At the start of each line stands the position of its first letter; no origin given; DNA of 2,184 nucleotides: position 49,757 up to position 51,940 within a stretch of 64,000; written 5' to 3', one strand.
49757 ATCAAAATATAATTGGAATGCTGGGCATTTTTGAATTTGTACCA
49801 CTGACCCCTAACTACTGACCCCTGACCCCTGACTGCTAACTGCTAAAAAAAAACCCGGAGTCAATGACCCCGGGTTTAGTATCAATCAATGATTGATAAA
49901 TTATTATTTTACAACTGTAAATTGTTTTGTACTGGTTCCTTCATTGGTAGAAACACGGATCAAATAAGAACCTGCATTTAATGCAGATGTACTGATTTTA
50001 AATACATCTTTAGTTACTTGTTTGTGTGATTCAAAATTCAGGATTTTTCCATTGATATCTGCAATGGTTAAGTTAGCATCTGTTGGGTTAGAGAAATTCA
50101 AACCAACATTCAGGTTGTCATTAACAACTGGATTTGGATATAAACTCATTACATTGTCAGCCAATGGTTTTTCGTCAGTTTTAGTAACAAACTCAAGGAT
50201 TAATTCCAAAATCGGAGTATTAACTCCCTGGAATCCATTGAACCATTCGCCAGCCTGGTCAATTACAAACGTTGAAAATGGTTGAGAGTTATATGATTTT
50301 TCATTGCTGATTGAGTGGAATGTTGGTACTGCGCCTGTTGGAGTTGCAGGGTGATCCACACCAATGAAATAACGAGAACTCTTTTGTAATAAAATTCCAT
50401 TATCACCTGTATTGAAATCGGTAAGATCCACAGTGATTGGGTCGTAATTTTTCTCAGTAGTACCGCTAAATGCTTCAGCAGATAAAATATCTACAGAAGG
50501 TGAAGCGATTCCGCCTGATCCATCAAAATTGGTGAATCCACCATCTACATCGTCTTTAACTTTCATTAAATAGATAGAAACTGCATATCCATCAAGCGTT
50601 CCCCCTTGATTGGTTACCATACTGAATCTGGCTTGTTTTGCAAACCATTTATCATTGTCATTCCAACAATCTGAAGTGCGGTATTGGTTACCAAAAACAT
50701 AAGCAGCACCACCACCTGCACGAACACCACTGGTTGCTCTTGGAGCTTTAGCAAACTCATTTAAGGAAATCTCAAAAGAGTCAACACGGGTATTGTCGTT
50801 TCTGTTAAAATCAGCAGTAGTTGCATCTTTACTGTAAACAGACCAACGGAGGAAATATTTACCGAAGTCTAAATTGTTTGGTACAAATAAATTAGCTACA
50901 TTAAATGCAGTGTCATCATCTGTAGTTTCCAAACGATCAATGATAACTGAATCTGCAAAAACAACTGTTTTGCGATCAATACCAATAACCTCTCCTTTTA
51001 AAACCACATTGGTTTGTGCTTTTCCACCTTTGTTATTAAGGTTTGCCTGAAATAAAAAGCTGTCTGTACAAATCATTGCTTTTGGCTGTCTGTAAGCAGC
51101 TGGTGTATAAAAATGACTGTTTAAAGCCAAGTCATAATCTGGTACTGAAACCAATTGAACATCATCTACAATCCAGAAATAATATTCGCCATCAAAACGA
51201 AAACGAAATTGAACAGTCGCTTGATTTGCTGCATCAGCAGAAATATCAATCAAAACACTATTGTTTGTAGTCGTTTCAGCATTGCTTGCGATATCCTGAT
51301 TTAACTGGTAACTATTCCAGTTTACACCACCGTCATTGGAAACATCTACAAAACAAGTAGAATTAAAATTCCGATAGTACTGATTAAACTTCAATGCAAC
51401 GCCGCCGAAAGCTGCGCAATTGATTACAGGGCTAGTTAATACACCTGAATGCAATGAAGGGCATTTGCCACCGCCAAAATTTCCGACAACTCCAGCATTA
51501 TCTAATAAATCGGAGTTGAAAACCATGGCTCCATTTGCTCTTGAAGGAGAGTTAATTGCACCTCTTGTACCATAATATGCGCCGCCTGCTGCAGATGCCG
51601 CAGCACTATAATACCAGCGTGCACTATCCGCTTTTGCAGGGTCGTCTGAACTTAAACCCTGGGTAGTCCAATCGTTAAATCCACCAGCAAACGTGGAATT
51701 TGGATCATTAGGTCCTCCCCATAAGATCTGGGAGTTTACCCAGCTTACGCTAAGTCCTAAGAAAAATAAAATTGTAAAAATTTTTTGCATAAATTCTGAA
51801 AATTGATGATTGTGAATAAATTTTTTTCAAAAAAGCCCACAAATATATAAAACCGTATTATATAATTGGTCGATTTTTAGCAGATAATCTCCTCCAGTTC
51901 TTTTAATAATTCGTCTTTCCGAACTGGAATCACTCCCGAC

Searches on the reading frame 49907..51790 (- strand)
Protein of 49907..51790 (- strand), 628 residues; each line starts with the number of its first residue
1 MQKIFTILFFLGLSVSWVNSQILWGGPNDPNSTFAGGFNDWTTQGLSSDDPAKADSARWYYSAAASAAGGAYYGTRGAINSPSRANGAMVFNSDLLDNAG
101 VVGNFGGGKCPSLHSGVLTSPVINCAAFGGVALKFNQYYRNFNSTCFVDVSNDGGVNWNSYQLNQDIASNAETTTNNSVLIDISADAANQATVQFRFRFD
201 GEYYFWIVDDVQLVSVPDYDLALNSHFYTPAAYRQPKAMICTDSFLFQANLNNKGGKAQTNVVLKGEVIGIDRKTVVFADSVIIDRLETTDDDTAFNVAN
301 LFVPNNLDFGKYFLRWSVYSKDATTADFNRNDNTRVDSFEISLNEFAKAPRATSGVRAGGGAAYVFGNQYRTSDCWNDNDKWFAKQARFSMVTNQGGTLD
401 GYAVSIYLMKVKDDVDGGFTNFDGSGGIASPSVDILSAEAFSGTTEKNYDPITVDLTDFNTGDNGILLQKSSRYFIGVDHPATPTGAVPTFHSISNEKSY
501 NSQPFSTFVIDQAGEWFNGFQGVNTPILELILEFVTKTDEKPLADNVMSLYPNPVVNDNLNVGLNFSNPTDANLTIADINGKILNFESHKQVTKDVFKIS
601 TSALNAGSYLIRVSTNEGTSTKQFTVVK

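Call 80: search_protein_families(library=pfam, proteins=[window:49907-51790:-], max_evalue=0.00001)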
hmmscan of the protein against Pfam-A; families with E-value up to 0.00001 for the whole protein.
window:49907-51790:- (628 aa): 1 family
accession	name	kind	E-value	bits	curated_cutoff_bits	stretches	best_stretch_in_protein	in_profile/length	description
PF18962.6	Por_Secre_tail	-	1.3e-12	48.2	27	1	550-626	1-75/75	Secretion system C-terminal sorting domain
